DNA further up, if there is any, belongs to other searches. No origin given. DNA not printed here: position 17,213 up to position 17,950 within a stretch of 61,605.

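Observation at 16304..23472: Cyclic-nucleotide module wired to the type IV pilus retraction ATPase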

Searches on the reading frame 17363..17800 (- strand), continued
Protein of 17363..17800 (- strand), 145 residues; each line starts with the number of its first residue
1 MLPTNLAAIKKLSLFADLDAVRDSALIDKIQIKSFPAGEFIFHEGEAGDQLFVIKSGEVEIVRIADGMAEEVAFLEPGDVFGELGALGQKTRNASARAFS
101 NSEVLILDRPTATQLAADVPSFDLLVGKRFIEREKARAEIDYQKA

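Call 38: find_homologous_proteins(query=A1, max_evalue=0.001)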
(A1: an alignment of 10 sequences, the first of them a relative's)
Query A1 (10 sequences) (145 aa, profile of the alignment): 362 proteins with E <= 0.001 among 8000 candidates; the best 120 are listed.
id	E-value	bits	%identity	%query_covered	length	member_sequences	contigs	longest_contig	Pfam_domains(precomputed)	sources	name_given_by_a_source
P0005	1.9e-74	266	69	95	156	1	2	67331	PF00027.36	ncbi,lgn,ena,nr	ncbi:cyclic nucleotide-binding domain-containing protein [Candidatus Gracilibacteria bacterium]|nr:c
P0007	3.1e-73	262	68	93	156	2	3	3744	PF00027.36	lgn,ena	-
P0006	8.8e-73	261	68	93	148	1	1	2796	PF00027.36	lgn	-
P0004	1.0e-70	254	68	99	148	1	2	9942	PF00027.36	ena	-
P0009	1.2e-70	254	55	99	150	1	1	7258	PF00027.36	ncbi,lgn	ncbi:MAG: cyclic nucleotide-binding domain-containing protein [Patescibacteria group bacterium]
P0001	1.8e-70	253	100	100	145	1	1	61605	PF00027.36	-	-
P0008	8.3e-70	251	67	91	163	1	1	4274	PF00027.36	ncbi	ncbi:MAG: cyclic nucleotide-binding domain-containing protein [Patescibacteria group bacterium]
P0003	1.2e-68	247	67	97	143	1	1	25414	PF00027.36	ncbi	ncbi:MAG: cyclic nucleotide-binding domain-containing protein [Patescibacteria group bacterium]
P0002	2.5e-68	246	71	96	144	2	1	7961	PF00027.36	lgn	-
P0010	3.0e-68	246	53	99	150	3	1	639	PF00027.36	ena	-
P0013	7.9e-40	154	44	88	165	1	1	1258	PF00027.36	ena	-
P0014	3.0e-39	152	43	92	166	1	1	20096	PF00027.36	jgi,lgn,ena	-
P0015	4.9e-37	145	68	51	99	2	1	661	PF00027.36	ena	-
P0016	2.0e-36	143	45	90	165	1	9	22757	PF00027.36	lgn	-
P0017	1.5e-27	114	37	94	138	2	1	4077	PF00027.36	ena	-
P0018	5.1e-27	112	36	94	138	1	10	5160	PF00027.36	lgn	-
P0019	5.3e-22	96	32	68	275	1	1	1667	PF00027.36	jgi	jgi:CRP-like cAMP-binding protein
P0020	1.1e-19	88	45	66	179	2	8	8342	PF00027.36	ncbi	-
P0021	1.0e-18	85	45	66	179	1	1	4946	PF00027.36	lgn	-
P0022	8.8e-17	79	36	84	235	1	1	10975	PF13545.13,PF00027.36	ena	-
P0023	3.0e-16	77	37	70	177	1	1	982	PF00027.36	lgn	-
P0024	8.2e-16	76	35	70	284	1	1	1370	PF06210.17,PF00027.36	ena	-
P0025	3.1e-15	74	38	70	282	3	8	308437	PF06210.17,PF00027.36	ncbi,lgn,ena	-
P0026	4.4e-15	74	40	55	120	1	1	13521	PF00027.36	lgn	-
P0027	5.3e-15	73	29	76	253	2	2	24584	PF00027.36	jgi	jgi:CRP-like cAMP-binding protein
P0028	1.2e-14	72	39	63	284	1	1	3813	PF06210.17,PF00027.36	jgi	jgi:uncharacterized membrane protein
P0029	1.7e-14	72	35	74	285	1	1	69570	PF06210.17,PF00027.36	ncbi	-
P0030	1.7e-14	72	33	72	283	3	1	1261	PF06210.17,PF00027.36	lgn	-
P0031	6.3e-14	70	36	66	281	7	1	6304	PF06210.17,PF00027.36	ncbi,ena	-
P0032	6.6e-14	70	33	66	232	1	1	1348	PF13545.13,PF00027.36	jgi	jgi:CRP-like cAMP-binding protein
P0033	6.8e-14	70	36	66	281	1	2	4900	PF06210.17,PF00027.36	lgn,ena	-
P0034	7.0e-14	70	30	95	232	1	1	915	PF13545.13,PF00027.36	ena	-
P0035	7.6e-14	69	30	95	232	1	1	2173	PF13545.13,PF00027.36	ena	-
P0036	8.8e-14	69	32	83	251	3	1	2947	PF13545.13,PF00027.36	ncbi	-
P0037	1.9e-13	68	32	63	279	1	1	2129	PF06210.17,PF00027.36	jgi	jgi:uncharacterized membrane protein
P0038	2.3e-13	68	33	68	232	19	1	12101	PF13545.13,PF00027.36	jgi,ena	jgi:CRP/FNR family transcriptional regulator, cyclic AMP receptor protein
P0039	3.5e-13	67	31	93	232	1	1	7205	PF13545.13,PF00027.36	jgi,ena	-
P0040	3.6e-13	67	33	61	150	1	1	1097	PF00027.36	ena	-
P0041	4.7e-13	67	33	70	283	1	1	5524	PF06210.17,PF00027.36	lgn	-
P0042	5.2e-13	67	33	66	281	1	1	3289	PF06210.17,PF00027.36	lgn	-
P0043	5.5e-13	67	33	70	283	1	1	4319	PF06210.17,PF00027.36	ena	-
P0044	6.4e-13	66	44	70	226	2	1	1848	PF13545.13,PF00027.36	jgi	jgi:CRP/FNR family cyclic AMP-dependent transcriptional regulator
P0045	8.3e-13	66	32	80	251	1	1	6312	PF13545.13,PF00027.36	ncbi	-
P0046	1.0e-12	66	32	65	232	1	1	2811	PF13545.13,PF00027.36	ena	-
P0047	1.2e-12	66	45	70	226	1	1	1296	PF13545.13,PF00027.36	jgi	jgi:CRP/FNR family cyclic AMP-dependent transcriptional regulator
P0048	1.6e-12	65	44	70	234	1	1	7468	PF13545.13,PF00027.36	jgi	jgi:CRP/FNR family transcriptional regulator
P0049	1.6e-12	65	42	72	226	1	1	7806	PF13545.13,PF00027.36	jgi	jgi:CRP/FNR family transcriptional regulator, cyclic AMP receptor protein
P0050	1.9e-12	65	36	67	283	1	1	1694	PF06210.17,PF00027.36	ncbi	-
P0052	2.0e-12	65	35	66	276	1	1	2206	PF06210.17,PF00027.36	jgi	jgi:uncharacterized membrane protein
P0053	2.1e-12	65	39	75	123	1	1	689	PF00027.36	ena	-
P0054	2.1e-12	65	35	67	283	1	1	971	PF06210.17,PF00027.36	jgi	jgi:CRP/FNR family transcriptional regulator, cyclic AMP receptor protein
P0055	2.2e-12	65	40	53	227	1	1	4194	PF07238.20,PF00027.36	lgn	-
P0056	2.4e-12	65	41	76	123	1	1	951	PF00027.36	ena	-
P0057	2.5e-12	65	34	94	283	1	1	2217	PF06210.17,PF00027.36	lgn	-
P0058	2.9e-12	64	45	67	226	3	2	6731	PF13545.13,PF00027.36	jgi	jgi:CRP/FNR family cyclic AMP-dependent transcriptional regulator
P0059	2.9e-12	64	41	76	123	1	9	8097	PF00027.36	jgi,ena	jgi:CRP-like cAMP-binding protein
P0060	2.9e-12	64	29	70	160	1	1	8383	PF00027.36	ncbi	ncbi:MAG TPA: cyclic nucleotide-binding domain-containing protein, partial [Thermoanaerobaculia bact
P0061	2.9e-12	64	38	76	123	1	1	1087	PF00027.36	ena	-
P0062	3.1e-12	64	38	76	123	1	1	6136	PF00027.36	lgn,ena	-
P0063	3.2e-12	64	41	76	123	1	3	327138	PF00027.36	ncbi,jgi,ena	jgi:CRP/FNR family transcriptional regulator, cyclic AMP receptor protein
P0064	3.2e-12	64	33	67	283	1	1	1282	PF06210.17,PF00027.36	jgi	jgi:CRP/FNR family cyclic AMP-dependent transcriptional regulator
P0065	4.0e-12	64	40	76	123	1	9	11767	PF00027.36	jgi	jgi:CRP/FNR family cyclic AMP-dependent transcriptional regulator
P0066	4.3e-12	64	34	67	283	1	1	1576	PF06210.17,PF00027.36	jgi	jgi:CRP/FNR family cyclic AMP-dependent transcriptional regulator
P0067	4.4e-12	64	40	76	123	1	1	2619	PF00027.36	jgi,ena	jgi:CRP/FNR family transcriptional regulator, cyclic AMP receptor protein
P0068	4.7e-12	64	33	70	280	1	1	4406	PF06210.17,PF00027.36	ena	-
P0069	4.9e-12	64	40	76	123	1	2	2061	PF00027.36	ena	-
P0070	5.0e-12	64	39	76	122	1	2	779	PF00027.36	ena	-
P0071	5.0e-12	64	39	76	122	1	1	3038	PF00027.36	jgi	jgi:CRP-like cAMP-binding protein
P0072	5.8e-12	63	37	75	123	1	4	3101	PF00027.36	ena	-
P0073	6.2e-12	63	34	63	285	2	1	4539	PF06210.17,PF00027.36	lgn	-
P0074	7.6e-12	63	40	76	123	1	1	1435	PF00027.36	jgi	-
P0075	7.6e-12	63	39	76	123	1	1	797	PF00027.36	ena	-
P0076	8.4e-12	63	39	53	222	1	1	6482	PF07238.20,PF00027.36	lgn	-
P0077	8.4e-12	63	40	76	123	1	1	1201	PF00027.36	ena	-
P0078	8.6e-12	63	30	96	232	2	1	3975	PF13545.13,PF00027.36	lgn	-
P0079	9.2e-12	63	39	76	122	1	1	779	PF00027.36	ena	-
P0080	9.4e-12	63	40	76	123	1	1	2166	PF00027.36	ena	-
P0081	1.1e-11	63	40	76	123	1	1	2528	PF00027.36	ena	-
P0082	1.2e-11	62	40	53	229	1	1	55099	PF07238.20,PF00027.36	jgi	jgi:uncharacterized protein (TIGR02266 family)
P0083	1.5e-11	62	31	67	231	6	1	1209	PF13545.13,PF00027.36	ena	-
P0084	1.6e-11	62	40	76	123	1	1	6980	PF00027.36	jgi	-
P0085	1.8e-11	62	39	76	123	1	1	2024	PF00027.36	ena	-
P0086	2.2e-11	61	35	79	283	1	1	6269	PF06210.17,PF00027.36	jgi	jgi:CRP/FNR family transcriptional regulator, cyclic AMP receptor protein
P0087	2.7e-11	61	40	53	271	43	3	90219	PF00027.36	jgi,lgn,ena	-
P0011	3.9e-11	61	35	76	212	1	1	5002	PF00027.36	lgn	-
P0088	4.2e-11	61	39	76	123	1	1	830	PF00027.36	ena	-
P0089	4.2e-11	61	36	67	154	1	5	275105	PF00027.36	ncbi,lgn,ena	-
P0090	6.0e-11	60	30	68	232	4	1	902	PF13545.13,PF00027.36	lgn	-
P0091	7.7e-11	60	30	91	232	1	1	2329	PF13545.13,PF00027.36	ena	-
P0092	9.7e-11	59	37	68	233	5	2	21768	PF07238.20,PF00027.36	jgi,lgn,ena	-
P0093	1.0e-10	59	33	73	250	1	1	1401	PF13545.13,PF00027.36,PF25213.2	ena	-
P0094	1.1e-10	59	29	93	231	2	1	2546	PF13545.13,PF00027.36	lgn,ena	-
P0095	1.3e-10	59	36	67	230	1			PF13545.13,PF00027.36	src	-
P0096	1.3e-10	59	38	66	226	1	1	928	PF13545.13,PF00027.36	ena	-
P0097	1.3e-10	59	38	39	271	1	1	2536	PF00027.36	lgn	-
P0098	1.4e-10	59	36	63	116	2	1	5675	PF00027.36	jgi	jgi:CRP-like cAMP-binding protein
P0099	1.6e-10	59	34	75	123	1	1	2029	PF00027.36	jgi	jgi:CRP-like cAMP-binding protein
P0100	2.1e-10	58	35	77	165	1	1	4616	PF00027.36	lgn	-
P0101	2.1e-10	58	42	53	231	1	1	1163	PF07238.20,PF00027.36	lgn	-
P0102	2.2e-10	58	36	74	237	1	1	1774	PF07238.20,PF00027.36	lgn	-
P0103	3.0e-10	58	37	68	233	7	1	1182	PF07238.20,PF00027.36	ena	-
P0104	3.3e-10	58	30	91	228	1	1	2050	PF13545.13,PF00027.36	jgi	jgi:CRP-like cAMP-binding protein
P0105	3.3e-10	58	35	73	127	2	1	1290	PF00027.36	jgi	jgi:CRP/FNR family transcriptional regulator, cyclic AMP receptor protein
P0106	3.4e-10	58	31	70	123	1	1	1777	PF00027.36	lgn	-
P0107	3.5e-10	58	38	53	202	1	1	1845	PF00027.36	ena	-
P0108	4.2e-10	57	36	86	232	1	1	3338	PF13545.13,PF00027.36,PF00325.27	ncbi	-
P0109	4.4e-10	57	37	74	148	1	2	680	PF00027.36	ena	-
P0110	5.0e-10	57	32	70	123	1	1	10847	PF00027.36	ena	-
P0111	5.1e-10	57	43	50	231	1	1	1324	PF07238.20,PF00027.36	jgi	-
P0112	5.2e-10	57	29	65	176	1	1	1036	PF00027.36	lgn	-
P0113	5.4e-10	57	40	50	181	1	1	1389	PF00027.36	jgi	jgi:CRP-like cAMP-binding protein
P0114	5.6e-10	57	35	75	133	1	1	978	PF00027.36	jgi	jgi:CRP-like cAMP-binding protein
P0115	5.9e-10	57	35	73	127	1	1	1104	PF00027.36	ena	-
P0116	6.0e-10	57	36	73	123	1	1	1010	PF00027.36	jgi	jgi:CRP-like cAMP-binding protein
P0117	6.9e-10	57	34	75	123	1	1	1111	PF00027.36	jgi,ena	-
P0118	7.2e-10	57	32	73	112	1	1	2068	PF00027.36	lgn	-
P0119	7.7e-10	56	39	53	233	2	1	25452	PF07238.20,PF00027.36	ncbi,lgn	-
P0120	8.8e-10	56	35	73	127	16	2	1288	PF00027.36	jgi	jgi:CRP/FNR family transcriptional regulator, cyclic AMP receptor protein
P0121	8.9e-10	56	36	75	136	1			PF00027.36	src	-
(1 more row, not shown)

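Call 39: find_related_loci(query=A1, collection=metagenome_contigs, flank=6000)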
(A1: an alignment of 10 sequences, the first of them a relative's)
Query A1 (145 aa) in metagenome_contigs; peptide patterns used: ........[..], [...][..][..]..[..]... (x = any residue, [..] = any of these).
143 stretches matched a pattern; 4 encode a relative of the query (tblastn E <= 1e-3); 4 distinct loci.
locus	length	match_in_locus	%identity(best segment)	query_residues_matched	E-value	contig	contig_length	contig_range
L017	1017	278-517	36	30-109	7e-15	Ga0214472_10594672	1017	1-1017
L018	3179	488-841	33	28-139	1e-13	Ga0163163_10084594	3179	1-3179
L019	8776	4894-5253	30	14-133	1e-11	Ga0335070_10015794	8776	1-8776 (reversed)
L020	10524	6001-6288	29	14-109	1e-8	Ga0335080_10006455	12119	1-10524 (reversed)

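Call 40: find_encoding_contigs(protein=P0016, flank=10000, max_places=2)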
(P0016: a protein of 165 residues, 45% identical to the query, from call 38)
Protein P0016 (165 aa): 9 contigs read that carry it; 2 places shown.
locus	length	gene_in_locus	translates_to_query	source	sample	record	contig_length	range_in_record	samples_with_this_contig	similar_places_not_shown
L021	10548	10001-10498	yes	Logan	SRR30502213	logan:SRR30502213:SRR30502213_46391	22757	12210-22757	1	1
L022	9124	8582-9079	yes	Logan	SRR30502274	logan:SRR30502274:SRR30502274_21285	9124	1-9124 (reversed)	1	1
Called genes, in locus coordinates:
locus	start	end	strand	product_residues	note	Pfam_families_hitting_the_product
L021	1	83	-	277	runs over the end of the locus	-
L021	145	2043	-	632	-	PF00012:HSP70, PF06723:MreB_Mbl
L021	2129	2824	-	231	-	-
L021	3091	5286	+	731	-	PF01138:RNase_PH, PF03725:RNase_PH_C, PF01138:RNase_PH, PF00013:KH_1, PF00575:S1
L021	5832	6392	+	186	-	PF08207:EFP_N, PF01132:EFP, PF09285:Elong-fact-P_C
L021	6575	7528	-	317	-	PF06144:DNA_pol3_delta, PF21694:DNA_pol3_delta_C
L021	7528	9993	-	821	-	PF00990:GGDEF, PF01590:GAF (weak), PF13185:GAF_2 (weak), PF13492:GAF_3, PF13487:HD_5, PF01966:HD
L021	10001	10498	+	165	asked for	PF00027:cNMP_binding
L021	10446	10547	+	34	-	?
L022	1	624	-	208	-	?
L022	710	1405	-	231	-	-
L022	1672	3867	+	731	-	PF01138:RNase_PH, PF03725:RNase_PH_C, PF01138:RNase_PH, PF00013:KH_1, PF00575:S1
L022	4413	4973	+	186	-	PF08207:EFP_N, PF01132:EFP, PF09285:Elong-fact-P_C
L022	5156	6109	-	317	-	PF06144:DNA_pol3_delta, PF21694:DNA_pol3_delta_C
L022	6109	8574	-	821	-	PF00990:GGDEF, PF01590:GAF (weak), PF13185:GAF_2 (weak), PF13492:GAF_3, PF13487:HD_5, PF01966:HD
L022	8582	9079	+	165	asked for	PF00027:cNMP_binding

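Call 41: find_encoding_contigs(protein=P0014, flank=10000, max_places=2)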
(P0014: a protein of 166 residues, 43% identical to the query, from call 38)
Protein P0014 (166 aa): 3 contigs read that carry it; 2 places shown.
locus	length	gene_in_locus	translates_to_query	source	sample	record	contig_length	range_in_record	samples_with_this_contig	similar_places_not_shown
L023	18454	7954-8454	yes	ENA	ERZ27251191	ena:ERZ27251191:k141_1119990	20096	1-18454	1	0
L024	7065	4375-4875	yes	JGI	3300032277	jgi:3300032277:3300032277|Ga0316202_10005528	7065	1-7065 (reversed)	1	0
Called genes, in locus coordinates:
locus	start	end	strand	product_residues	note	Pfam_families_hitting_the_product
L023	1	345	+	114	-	?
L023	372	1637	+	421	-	PF00709:Adenylsucc_synt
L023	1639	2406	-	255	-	PF01790:LGT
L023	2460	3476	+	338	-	PF04055:Radical_SAM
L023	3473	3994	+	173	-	PF10688:Imp-YgjV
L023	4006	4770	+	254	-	PF00106:adh_short, PF01370:Epimerase (weak), PF08659:KR, PF13561:adh_short_C2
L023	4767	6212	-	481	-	PF17125:Methyltr_RsmF_N, PF22458:RsmF-B_ferredox (faint), PF01189:Methyltr_RsmB-F, PF13636:Methyltranf_PUA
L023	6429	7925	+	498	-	PF00395:SLH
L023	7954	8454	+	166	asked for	PF00027:cNMP_binding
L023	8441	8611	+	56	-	-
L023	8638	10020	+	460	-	PF00939:Na_sulph_symp, PF03600:CitMHS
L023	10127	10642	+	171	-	PF02525:Flavodoxin_2, PF03358:FMN_red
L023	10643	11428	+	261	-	PF03372:Exo_endo_phos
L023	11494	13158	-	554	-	PF03485:Arg_tRNA_synt_N, PF00750:tRNA-synt_1d, PF05746:DALR_1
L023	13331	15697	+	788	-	PF00990:GGDEF, PF01590:GAF (weak), PF13185:GAF_2, PF13492:GAF_3, PF13487:HD_5, PF01966:HD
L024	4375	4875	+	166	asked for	PF00027:cNMP_binding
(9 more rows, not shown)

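Call 42: find_encoding_contigs(protein=P0018, flank=10000, max_places=2)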
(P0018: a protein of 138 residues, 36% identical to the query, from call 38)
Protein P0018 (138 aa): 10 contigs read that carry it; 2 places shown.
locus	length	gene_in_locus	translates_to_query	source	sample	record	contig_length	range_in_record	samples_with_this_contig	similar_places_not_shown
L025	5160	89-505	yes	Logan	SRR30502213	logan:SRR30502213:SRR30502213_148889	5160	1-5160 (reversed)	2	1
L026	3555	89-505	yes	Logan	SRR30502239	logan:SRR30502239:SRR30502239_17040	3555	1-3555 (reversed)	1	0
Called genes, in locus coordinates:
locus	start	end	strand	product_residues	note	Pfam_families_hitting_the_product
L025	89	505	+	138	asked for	PF00027:cNMP_binding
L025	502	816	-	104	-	PF03831:YjdM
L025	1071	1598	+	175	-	PF05239:PRC (weak)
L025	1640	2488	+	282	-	PF01565:FAD_binding_4, PF02873:MurB_C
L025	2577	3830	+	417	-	PF01595:CNNM, PF00571:CBS (weak), PF03471:CorC_HlyC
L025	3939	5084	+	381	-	PF03979:Sigma70_r1_1, PF00140:Sigma70_r1_2, PF04542:Sigma70_r2, PF04539:Sigma70_r3, PF04545:Sigma70_r4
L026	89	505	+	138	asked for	PF00027:cNMP_binding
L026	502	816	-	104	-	PF03831:YjdM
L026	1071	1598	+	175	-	PF05239:PRC (weak)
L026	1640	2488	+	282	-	PF01565:FAD_binding_4, PF02873:MurB_C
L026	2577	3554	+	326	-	?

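Call 43: find_encoding_contigs(protein=P0020, flank=10000, max_places=2)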
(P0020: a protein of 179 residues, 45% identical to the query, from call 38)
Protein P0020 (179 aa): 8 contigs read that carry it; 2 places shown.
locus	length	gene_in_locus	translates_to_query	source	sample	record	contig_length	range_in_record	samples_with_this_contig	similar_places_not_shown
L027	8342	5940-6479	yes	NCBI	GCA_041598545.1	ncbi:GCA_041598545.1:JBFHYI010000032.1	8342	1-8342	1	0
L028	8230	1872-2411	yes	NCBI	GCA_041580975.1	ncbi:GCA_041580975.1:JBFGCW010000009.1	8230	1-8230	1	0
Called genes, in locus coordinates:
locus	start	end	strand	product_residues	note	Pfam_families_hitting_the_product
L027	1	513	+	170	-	?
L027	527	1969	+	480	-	PF00924:MS_channel_2nd, PF00027:cNMP_binding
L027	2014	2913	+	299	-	-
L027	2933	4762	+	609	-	PF05226:CHASE2, PF00211:Guanylate_cyc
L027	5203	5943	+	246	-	PF03264:Cytochrom_NNT, PF14537:Cytochrom_c3_2 (faint)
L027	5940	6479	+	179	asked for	PF00027:cNMP_binding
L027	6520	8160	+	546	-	PF07992:Pyr_redox_2, PF00070:Pyr_redox (weak), PF22366:NDH2_C (weak), PF00027:cNMP_binding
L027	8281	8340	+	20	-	?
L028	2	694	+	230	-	?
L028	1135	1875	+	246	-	PF03264:Cytochrom_NNT, PF14537:Cytochrom_c3_2 (faint)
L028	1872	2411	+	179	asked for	PF00027:cNMP_binding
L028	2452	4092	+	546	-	PF07992:Pyr_redox_2, PF00070:Pyr_redox (weak), PF22366:NDH2_C (weak), PF00027:cNMP_binding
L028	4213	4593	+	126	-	-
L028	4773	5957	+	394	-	-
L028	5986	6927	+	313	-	PF09699:Paired_CXXCH_1 (faint), PF14522:Cytochrome_C7 (faint), PF22113:Mtrc-MtrF_II-IV_dom (weak)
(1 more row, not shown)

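Call 68: search_protein_families(library=padloc, proteins=[window:17363-17800:-], max_evalue=0.01)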
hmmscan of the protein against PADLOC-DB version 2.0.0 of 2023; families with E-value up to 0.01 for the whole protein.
window:17363-17800:- (145 aa): 5 families
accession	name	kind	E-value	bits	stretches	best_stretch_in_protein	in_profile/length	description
PDLC00731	Effector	-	1.9e-09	34.9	1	24-138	34-145/306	TIR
PDLC00734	PycC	-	1.1e-08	32.6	1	23-117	26-121/374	Pycsar cyclase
PDLC02371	PycTIR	-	1.3e-08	32.6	1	24-138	31-142/288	-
PDLC00732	Effector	-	1.8e-06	25.1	1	23-122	29-125/301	TIR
PDLC00730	Effector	-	0.00013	19.3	1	25-133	51-157/299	TIR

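Call 72: predict_structure(alignment_id=A3)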
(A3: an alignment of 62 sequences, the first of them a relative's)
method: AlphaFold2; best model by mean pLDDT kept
length: 145 residues; sequences in the alignment: 62
mean_pLDDT: 84.2   pTM: 0.79
mean pLDDT of the five models: 84.2, 83.8, 82.6, 82.4, 82.2
residues with pLDDT >= 90: 53; 70-90: 73; 50-70: 17; < 50: 2
segments of 3 or more residues with pLDDT < 50: none
pLDDT, mean of each block of 10 residues (from residue 1): 74 88 90 96 89 95 79 89 62 90 94 89 85 74 57
secondary structure, 60 per line:
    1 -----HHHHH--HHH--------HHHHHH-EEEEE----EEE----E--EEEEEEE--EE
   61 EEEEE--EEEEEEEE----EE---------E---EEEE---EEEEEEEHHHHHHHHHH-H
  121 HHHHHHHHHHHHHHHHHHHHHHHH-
elements in order: H6-10 H24-29 E31-35 E40-42 E50-56 E59-65 E68-75 E95-98 E102-108 H109-118 H120-144

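Call 75: fold_search(model_id=the predicted structure, library=pdb)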
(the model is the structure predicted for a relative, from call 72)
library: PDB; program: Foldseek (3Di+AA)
matches with E <= 10: 1803; with E <= 0.001: 667
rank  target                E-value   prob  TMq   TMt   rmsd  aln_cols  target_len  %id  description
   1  3i54_D                2.0e-13  1.00  0.77  0.51   2.8       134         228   28  Crystal structure of MtbCRP in complex with cAMP (released 2009-09-08)
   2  4a2u_H                9.7e-13  1.00  0.75  0.50   3.0       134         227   28  CRP(CAP) from Myco. Tuberculosis, with cAMP (released 2012-10-10)
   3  3mzh_A                1.9e-12  1.00  0.73  0.50   3.1       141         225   28  Crystal structure of cAMP receptor protein from mycobacterium tuberculosis in complex with cAMP and its DNA binding el (released 2011-06-08)
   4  4byy_A                2.4e-12  1.00  0.67  0.46   4.1       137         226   27  Apo GlxR (released 2014-07-30)
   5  3d0s_B                2.7e-12  1.00  0.67  0.48   4.1       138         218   28  cAMP receptor protein from m.tuberculosis, cAMP-free form (released 2009-02-03)
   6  2pqq_C                2.7e-12  1.00  0.62  0.64   4.7       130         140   25  Structural Genomics, the crystal structure of the N-terminal domain of a transcriptional regulator from Streptomyces c (released 2007-06-05)
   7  3gyd_B                2.8e-12  1.00  0.66  0.55   4.7       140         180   26  Crystal structure of a cyclic nucleotide-binding domain (mfla_1926) from methylobacillus flagellatus kt at 1.79 A reso (released 2009-04-21)
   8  3r6s_F                3.2e-12  1.00  0.70  0.48   3.5       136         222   26  Crystal structure of GlxR transcription factor from Corynebacterium glutamicum with cAMP (released 2012-03-28)
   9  2pqq_D                3.2e-12  1.00  0.61  0.62   4.9       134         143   24  Structural Genomics, the crystal structure of the N-terminal domain of a transcriptional regulator from Streptomyces c (released 2007-06-05)
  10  3r6s_C                4.2e-12  1.00  0.72  0.50   3.4       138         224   28  Crystal structure of GlxR transcription factor from Corynebacterium glutamicum with cAMP (released 2012-03-28)
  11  3r6s_A                5.0e-12  1.00  0.75  0.51   2.9       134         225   27  Crystal structure of GlxR transcription factor from Corynebacterium glutamicum with cAMP (released 2012-03-28)
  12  3d0s_A                5.0e-12  1.00  0.77  0.52   2.9       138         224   28  cAMP receptor protein from m.tuberculosis, cAMP-free form (released 2009-02-03)
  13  4cyd_D                5.0e-12  1.00  0.72  0.51   3.1       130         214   28  GlxR bound to cAMP (released 2014-12-17)
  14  4a2u_F                5.7e-12  1.00  0.76  0.51   2.8       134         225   28  CRP(CAP) from Myco. Tuberculosis, with cAMP (released 2012-10-10)
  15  4ev0_D                5.7e-12  1.00  0.70  0.49   3.4       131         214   30  Crystal Structure of Thermus thermophilus Catabolite Activator Protein (released 2012-06-20)
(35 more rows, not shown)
